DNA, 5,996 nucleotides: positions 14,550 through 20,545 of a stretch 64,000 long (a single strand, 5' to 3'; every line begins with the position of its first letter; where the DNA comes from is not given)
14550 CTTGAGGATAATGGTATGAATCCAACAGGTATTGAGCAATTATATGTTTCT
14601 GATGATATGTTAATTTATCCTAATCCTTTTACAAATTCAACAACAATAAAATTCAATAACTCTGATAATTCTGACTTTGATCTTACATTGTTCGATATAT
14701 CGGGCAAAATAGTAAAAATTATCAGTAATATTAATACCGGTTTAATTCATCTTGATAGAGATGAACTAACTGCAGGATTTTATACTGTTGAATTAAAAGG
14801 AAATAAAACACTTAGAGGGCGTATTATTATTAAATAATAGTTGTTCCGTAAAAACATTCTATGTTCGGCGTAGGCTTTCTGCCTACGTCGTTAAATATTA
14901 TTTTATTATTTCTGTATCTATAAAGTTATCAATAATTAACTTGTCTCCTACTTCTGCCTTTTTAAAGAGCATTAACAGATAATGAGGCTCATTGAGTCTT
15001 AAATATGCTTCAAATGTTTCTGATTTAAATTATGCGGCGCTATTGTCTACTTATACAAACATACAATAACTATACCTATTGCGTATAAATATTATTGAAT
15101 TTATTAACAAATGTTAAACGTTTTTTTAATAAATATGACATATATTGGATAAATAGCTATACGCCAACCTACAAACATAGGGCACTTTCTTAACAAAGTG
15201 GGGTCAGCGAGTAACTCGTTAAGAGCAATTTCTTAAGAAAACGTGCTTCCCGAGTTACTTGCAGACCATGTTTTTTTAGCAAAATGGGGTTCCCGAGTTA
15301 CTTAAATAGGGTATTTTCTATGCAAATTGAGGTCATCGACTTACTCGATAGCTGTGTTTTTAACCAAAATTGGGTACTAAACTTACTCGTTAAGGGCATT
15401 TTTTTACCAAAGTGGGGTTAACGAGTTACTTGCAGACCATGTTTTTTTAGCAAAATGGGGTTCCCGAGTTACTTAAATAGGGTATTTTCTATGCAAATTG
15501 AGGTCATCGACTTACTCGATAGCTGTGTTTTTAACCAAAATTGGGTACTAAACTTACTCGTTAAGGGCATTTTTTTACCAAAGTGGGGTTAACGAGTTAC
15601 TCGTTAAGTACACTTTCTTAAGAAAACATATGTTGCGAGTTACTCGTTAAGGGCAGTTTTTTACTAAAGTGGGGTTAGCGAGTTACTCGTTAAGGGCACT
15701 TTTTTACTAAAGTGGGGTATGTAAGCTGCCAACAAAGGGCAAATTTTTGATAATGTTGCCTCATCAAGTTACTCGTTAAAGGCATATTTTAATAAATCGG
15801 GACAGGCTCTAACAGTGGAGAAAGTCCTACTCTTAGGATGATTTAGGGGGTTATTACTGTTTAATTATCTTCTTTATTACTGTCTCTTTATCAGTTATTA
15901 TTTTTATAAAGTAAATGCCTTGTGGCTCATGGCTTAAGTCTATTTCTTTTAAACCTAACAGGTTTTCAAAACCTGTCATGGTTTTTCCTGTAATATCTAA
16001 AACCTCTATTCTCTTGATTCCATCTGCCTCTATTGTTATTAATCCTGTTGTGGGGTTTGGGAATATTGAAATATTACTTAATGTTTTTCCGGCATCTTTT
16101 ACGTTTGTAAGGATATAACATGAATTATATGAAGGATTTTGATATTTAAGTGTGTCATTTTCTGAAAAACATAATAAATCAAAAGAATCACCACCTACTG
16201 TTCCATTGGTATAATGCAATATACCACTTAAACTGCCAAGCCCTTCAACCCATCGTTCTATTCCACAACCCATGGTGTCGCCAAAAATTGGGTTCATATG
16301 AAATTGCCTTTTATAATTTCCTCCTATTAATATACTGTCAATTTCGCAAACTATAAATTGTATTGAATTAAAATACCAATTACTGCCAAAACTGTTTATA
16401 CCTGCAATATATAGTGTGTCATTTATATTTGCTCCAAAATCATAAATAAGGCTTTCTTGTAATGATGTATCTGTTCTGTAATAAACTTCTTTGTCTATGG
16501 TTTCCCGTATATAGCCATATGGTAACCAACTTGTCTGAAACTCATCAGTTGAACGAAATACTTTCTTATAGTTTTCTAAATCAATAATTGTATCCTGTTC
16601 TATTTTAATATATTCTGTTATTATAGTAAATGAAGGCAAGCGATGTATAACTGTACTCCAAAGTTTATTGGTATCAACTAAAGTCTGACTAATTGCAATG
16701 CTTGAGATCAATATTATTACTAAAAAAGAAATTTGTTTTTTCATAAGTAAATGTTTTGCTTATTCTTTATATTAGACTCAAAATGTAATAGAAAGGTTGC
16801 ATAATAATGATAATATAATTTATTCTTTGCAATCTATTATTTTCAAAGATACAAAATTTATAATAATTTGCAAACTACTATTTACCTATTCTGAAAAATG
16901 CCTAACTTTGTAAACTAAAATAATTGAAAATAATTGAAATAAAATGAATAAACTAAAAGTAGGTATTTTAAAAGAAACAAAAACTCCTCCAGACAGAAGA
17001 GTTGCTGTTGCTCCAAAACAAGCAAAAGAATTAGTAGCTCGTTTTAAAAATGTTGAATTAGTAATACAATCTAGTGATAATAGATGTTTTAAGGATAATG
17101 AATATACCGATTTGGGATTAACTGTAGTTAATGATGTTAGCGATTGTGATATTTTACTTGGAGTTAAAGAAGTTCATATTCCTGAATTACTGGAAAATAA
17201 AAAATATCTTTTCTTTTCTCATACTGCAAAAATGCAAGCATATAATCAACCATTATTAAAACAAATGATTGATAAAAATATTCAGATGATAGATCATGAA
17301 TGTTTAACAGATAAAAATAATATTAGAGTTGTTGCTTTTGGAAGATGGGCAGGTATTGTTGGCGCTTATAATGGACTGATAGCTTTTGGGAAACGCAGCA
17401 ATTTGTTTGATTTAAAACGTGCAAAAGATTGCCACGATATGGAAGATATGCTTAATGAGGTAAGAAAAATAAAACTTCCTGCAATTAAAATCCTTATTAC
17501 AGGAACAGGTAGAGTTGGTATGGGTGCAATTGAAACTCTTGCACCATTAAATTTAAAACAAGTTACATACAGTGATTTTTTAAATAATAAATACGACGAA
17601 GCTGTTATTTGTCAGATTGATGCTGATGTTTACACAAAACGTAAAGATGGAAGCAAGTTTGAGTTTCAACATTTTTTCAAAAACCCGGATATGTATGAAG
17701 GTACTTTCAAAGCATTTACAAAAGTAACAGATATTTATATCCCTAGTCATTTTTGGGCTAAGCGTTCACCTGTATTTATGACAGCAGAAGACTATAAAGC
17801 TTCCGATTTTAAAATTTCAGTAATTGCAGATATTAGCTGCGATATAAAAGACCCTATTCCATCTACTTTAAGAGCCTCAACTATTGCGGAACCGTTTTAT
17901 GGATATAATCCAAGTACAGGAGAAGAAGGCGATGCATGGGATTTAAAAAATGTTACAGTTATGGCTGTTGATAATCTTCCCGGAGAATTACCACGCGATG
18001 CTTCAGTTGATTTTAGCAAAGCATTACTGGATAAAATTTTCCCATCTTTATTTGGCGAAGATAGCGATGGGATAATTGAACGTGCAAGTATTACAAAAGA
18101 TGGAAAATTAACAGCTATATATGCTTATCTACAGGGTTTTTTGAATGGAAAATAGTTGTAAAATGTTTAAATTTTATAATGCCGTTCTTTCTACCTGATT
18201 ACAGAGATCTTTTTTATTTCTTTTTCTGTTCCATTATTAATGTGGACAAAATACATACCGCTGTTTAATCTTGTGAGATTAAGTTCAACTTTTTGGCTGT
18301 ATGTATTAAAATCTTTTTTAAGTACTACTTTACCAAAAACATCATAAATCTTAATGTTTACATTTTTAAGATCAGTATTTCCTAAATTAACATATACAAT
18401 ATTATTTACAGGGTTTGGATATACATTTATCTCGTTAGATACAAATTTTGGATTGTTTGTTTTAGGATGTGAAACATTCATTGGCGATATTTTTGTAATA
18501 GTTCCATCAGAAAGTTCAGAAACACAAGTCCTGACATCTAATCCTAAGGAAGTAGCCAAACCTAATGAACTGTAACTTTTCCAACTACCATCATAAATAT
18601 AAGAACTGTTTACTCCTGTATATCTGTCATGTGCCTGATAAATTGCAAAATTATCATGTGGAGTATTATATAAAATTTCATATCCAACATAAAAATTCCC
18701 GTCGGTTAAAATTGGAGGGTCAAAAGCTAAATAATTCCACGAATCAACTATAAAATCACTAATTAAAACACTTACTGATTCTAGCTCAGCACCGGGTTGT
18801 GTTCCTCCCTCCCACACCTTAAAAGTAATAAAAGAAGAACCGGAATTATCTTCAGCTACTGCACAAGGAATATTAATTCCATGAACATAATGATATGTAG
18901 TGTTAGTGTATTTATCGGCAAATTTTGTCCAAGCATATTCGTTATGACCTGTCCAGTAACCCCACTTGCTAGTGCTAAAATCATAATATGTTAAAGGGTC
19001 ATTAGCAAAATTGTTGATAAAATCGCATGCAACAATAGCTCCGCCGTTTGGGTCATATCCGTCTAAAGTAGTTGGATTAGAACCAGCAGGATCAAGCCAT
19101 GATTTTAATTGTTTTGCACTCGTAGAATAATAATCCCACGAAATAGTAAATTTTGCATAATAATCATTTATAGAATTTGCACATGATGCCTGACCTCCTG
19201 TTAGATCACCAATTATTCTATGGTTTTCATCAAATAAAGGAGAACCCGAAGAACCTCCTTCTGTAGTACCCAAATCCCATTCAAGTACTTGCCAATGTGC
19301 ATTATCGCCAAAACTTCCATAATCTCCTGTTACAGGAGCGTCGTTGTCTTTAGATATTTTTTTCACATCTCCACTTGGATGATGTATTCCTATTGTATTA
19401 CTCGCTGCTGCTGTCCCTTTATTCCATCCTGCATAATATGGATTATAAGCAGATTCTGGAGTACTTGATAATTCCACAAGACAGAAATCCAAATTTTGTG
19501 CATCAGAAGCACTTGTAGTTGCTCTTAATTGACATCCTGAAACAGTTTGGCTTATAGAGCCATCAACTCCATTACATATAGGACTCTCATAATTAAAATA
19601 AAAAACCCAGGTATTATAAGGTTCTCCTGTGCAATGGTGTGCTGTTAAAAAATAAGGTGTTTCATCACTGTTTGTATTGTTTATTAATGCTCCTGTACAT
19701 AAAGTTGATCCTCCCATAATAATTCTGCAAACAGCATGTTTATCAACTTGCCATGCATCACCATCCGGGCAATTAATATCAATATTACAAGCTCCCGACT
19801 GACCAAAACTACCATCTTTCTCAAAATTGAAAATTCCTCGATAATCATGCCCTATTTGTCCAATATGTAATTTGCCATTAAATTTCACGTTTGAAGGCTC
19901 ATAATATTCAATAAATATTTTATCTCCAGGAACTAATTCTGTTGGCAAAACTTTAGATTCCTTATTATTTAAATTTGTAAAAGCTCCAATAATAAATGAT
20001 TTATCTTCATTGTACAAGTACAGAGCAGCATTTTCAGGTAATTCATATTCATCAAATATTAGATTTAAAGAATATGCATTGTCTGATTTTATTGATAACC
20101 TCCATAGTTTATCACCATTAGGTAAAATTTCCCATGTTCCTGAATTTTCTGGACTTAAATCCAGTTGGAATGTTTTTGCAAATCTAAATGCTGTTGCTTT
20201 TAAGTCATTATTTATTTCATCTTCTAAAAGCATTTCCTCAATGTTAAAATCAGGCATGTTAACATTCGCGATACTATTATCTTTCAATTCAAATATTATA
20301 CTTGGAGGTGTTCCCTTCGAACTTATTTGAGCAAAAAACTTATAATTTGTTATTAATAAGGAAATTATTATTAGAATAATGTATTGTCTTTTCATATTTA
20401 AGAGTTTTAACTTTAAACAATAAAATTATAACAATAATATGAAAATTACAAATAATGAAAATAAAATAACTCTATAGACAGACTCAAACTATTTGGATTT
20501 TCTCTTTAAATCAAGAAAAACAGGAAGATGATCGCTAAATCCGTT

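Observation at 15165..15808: About 15 tandem 43-bp units with a 9+1+9 palindrome in a 1-kb ORF-free gap: a phased (sopC-like) protein-binding array?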

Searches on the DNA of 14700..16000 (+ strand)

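Call 5: search_rna_families(source=window, start=14700, end=16000, threshold=evalue, max_evalue=10)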
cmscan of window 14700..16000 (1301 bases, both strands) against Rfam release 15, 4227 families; matches with E-value up to 10: 3.
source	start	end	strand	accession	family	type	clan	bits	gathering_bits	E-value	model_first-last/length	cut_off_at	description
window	15582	15700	+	RF04202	MIR5380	Gene; miRNA;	-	20.4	150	0.51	1-137/137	no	MIR5380 microRNA precursor family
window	15194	15275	+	RF03768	mir-1329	Gene; miRNA;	-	18.8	101.2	1.5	1-85/85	no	mir-1329 microRNA precursor family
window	14740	14776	-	RF01366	CRISPR-DR53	Gene; CRISPR;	-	18.7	45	2.1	1-37/37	no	CRISPR RNA direct repeat element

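Call 15: search_dna_similar(query=window:15100-15860:+, collection=plasmids, mode=distant, max_evalue=0.01)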
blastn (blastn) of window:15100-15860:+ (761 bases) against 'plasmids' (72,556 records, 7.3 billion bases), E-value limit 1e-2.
No match.

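Call 16: search_dna_similar(query=window:15100-15860:+, collection=phages, mode=distant, max_evalue=0.01)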
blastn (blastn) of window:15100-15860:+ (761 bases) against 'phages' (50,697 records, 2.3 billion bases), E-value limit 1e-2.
No match.

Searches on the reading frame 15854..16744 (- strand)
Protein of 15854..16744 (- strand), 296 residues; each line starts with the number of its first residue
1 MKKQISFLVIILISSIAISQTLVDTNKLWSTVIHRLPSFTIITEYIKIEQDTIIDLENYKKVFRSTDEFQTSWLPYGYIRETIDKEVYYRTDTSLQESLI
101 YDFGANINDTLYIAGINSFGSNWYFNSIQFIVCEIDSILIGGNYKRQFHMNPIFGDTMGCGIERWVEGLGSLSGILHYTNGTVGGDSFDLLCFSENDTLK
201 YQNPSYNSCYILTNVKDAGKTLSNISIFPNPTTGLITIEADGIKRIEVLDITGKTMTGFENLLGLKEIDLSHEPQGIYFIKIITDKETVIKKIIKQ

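Call 11: search_protein_families(library=pfam, proteins=[window:15854-16744:-])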
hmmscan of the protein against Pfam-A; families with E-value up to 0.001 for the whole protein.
window:15854-16744:- (296 aa): 1 family
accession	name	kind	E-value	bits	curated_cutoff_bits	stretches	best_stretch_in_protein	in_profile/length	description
PF18962.6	Por_Secre_tail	-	4.1e-13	49.9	27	1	227-294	1-74/75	Secretion system C-terminal sorting domain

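Call 19: find_encoding_contigs(protein=window:15854-16744:-, flank=10000, max_places=10)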
Protein window:15854-16744:- (296 aa): 9 contigs read that carry it; 7 places shown.
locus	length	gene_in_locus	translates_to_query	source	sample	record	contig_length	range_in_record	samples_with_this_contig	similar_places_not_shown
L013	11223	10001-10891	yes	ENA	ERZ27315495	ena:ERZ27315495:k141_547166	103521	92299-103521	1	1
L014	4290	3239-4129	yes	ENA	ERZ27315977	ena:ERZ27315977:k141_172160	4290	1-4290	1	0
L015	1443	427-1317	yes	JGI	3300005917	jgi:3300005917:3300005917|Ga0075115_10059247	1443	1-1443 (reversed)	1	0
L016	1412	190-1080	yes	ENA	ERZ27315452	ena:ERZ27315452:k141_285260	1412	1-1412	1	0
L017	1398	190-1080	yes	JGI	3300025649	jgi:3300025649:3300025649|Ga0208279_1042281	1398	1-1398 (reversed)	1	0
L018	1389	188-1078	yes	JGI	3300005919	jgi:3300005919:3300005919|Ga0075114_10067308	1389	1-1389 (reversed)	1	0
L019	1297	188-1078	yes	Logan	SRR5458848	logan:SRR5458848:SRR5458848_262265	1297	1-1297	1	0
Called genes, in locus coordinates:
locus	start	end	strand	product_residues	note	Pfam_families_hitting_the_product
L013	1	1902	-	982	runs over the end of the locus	PF19081:Ig_7 (faint), PF22352:K319L-like_PKD (faint), PF13585:CHU_C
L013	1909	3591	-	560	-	PF26696:PTL_trimer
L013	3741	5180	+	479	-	PF28492:Beta_helix_4 (weak)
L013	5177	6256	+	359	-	PF19580:Exo_endo_phos_3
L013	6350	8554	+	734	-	PF13365:Trypsin_2, PF18962:Por_Secre_tail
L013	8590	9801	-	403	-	PF05222:AlaDh_PNT_N, PF01262:AlaDh_PNT_C (faint)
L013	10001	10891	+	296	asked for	PF18962:Por_Secre_tail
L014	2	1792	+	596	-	?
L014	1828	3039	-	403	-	PF05222:AlaDh_PNT_N, PF01262:AlaDh_PNT_C (faint)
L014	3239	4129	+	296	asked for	PF18962:Por_Secre_tail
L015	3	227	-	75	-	?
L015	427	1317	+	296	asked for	PF18962:Por_Secre_tail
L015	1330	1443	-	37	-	?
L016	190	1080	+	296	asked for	PF18962:Por_Secre_tail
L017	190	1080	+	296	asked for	PF18962:Por_Secre_tail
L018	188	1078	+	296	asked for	PF18962:Por_Secre_tail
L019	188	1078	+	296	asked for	PF18962:Por_Secre_tail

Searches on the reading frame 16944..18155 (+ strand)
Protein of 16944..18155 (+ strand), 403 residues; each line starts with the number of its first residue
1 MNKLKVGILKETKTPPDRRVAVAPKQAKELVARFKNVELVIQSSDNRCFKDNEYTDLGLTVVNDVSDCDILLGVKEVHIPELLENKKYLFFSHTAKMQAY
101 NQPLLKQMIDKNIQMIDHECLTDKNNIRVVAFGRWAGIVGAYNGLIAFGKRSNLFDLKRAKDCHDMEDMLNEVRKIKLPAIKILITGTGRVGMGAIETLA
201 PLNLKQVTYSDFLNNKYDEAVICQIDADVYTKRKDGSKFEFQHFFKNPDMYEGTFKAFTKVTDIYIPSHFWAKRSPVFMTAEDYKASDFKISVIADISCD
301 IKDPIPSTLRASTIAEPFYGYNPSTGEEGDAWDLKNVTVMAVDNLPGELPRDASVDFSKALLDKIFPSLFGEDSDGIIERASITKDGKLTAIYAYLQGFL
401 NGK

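Call 11: search_protein_families(library=pfam, proteins=[window:16944-18155:+])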
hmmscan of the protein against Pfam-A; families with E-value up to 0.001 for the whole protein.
window:16944-18155:+ (403 aa): 2 families
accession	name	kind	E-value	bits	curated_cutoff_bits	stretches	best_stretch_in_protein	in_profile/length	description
PF05222.21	AlaDh_PNT_N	-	2.9e-20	73.3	30.4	1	7-138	1-135/136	Alanine dehydrogenase/PNT, N-terminal domain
PF01262.27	AlaDh_PNT_C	-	4.2e-06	26.8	23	1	179-363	27-180/214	Alanine dehydrogenase/PNT, C-terminal domain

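Call 20: find_encoding_contigs(protein=window:16944-18155:+, flank=10000, max_places=10)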
Protein window:16944-18155:+ (403 aa): 4 contigs read that carry it; 2 places shown.
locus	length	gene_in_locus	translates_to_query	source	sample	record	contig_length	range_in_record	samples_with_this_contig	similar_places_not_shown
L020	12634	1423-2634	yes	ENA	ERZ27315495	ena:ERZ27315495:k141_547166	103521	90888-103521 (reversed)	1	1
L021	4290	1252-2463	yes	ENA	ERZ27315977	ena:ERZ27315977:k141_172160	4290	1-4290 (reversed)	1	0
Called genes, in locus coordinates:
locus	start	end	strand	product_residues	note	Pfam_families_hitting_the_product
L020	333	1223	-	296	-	PF18962:Por_Secre_tail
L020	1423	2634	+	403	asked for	PF05222:AlaDh_PNT_N, PF01262:AlaDh_PNT_C (faint)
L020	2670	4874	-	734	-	PF13365:Trypsin_2, PF18962:Por_Secre_tail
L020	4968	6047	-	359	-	PF19580:Exo_endo_phos_3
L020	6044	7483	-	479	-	PF28492:Beta_helix_4 (weak)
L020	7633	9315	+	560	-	PF26696:PTL_trimer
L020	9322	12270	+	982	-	PF19081:Ig_7 (faint), PF22352:K319L-like_PKD (faint), PF13585:CHU_C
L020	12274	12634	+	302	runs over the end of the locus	PF11751:PorP_SprF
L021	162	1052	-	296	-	PF18962:Por_Secre_tail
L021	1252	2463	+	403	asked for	PF05222:AlaDh_PNT_N, PF01262:AlaDh_PNT_C (faint)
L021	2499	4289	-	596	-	?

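Call 73: find_homologous_proteins(query=window:16944-18155:+, max_evalue=1e-60)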
Query window:16944-18155:+ (403 aa): 7999 proteins with E <= 1e-60 among 8000 candidates; the best 120 are listed.
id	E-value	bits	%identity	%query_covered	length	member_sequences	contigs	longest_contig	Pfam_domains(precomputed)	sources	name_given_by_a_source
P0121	2.5e-258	874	95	100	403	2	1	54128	PF05222.22,PF01262.28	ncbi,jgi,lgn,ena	-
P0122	7.9e-252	853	92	100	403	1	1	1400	PF05222.22,PF01262.28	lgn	-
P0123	6.1e-213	725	78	100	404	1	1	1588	PF05222.22,PF01262.28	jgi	-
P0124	1.0e-212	724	78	100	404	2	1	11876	PF05222.22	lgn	-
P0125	1.2e-202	691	75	100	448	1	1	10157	PF05222.22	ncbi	ncbi:MAG: NAD(P)-dependent oxidoreductase [Marinilabiliales bacterium]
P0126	7.9e-192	656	70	100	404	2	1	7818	PF05222.22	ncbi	ncbi:MAG: NAD(P)-dependent oxidoreductase [Bacteroidota bacterium]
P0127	8.0e-192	655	70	100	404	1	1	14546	PF05222.22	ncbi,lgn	-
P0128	9.9e-192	655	69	100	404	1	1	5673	PF05222.22,PF01262.28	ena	-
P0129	8.4e-189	646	70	100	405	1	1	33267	PF05222.22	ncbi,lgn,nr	ncbi:MAG: hypothetical protein JXR58_07310 [Bacteroidales bacterium]|nr:hypothetical protein [Bacter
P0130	1.4e-188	645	70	99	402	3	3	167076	PF05222.22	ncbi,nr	ncbi:MAG: hypothetical protein A2W91_05805 [Bacteroidetes bacterium GWF2_38_335]|nr:MAG: hypothetica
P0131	9.6e-187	639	68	100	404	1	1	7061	PF05222.22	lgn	-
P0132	1.1e-186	639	70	100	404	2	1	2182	PF05222.22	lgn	-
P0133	2.7e-185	634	68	100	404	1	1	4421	PF05222.22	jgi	jgi:alanine dehydrogenase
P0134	3.7e-185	634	67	100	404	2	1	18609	PF05222.22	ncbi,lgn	-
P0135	3.2e-184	630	70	100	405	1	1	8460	PF05222.22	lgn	-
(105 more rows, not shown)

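Call 74: find_encoding_contigs(protein=P0121, flank=10000, max_places=4)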
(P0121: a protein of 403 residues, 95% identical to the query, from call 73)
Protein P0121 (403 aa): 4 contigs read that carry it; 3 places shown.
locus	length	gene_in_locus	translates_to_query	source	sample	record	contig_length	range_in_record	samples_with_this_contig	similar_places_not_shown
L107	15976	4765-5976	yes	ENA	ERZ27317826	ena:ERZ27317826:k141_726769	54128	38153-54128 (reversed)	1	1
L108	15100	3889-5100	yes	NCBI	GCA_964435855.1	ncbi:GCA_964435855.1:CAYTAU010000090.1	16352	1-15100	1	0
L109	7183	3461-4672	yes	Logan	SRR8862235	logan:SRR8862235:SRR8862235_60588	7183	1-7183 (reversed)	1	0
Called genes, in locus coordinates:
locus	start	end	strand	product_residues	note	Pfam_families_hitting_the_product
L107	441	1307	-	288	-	-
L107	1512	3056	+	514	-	PF01839:FG-GAP (weak), PF14312:FG-GAP_2 (faint), PF01839:FG-GAP (weak), PF13517:FG-GAP_3 (weak), PF18962:Por_Secre_tail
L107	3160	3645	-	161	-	-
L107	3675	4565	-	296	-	PF18962:Por_Secre_tail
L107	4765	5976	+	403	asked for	PF05222:AlaDh_PNT_N, PF01262:AlaDh_PNT_C (weak)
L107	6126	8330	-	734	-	PF13365:Trypsin_2, PF18962:Por_Secre_tail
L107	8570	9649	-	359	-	PF19580:Exo_endo_phos_3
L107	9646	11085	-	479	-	PF28492:Beta_helix_4 (weak)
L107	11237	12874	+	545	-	PF26696:PTL_trimer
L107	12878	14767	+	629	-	PF22352:K319L-like_PKD (faint), PF13585:CHU_C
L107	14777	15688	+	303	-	PF11751:PorP_SprF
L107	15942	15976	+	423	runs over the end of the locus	PF13573:SprB (faint), PF18962:Por_Secre_tail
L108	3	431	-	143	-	?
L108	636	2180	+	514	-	PF01839:FG-GAP (weak), PF14312:FG-GAP_2 (faint), PF01839:FG-GAP (weak), PF13517:FG-GAP_3 (weak), PF18962:Por_Secre_tail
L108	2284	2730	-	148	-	-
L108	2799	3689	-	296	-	PF18962:Por_Secre_tail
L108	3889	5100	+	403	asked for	PF05222:AlaDh_PNT_N, PF01262:AlaDh_PNT_C (weak)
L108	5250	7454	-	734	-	PF13365:Trypsin_2, PF18962:Por_Secre_tail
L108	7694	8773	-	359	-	PF19580:Exo_endo_phos_3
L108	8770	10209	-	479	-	PF28492:Beta_helix_4 (weak)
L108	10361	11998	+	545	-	PF26696:PTL_trimer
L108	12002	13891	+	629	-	PF22352:K319L-like_PKD (faint), PF13585:CHU_C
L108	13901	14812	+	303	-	PF11751:PorP_SprF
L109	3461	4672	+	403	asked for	PF05222:AlaDh_PNT_N, PF01262:AlaDh_PNT_C (weak)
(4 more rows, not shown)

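Call 75: find_encoding_contigs(protein=P0124, flank=10000, max_places=3)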
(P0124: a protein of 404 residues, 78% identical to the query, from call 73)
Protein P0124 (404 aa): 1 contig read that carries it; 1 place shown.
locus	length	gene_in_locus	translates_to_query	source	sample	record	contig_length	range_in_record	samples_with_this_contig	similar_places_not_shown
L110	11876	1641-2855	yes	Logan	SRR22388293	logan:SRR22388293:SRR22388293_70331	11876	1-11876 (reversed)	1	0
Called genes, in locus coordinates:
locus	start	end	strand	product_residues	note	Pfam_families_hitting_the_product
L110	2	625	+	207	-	?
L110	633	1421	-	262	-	-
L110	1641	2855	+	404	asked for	PF05222:AlaDh_PNT_N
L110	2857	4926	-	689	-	PF13365:Trypsin_2 (weak), PF18962:Por_Secre_tail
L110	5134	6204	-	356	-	PF19580:Exo_endo_phos_3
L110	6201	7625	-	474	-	PF28492:Beta_helix_4 (weak)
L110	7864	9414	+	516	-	PF26696:PTL_trimer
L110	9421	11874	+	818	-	?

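Call 107: search_protein_families(library=pfam, proteins=[L107:3160-3645:-], max_evalue=0.01)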
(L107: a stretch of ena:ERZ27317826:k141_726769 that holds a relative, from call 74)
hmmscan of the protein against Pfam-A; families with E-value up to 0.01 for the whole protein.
L107:3160-3645:- (161 aa): 0 families

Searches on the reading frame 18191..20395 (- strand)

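Call 11: search_protein_families(library=pfam, proteins=[window:18191-20395:-])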
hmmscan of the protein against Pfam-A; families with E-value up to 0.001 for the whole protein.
window:18191-20395:- (734 aa): 3 families
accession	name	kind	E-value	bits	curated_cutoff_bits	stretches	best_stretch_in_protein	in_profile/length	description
PF18962.6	Por_Secre_tail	-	7.4e-18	65.1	27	1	658-732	1-75/75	Secretion system C-terminal sorting domain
PF13365.12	Trypsin_2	-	1.4e-08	36.1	27.6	1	233-396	1-143/144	Trypsin-like peptidase domain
PF00089.32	Trypsin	-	0.00084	19.7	20.6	0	228-417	21-214/220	Trypsin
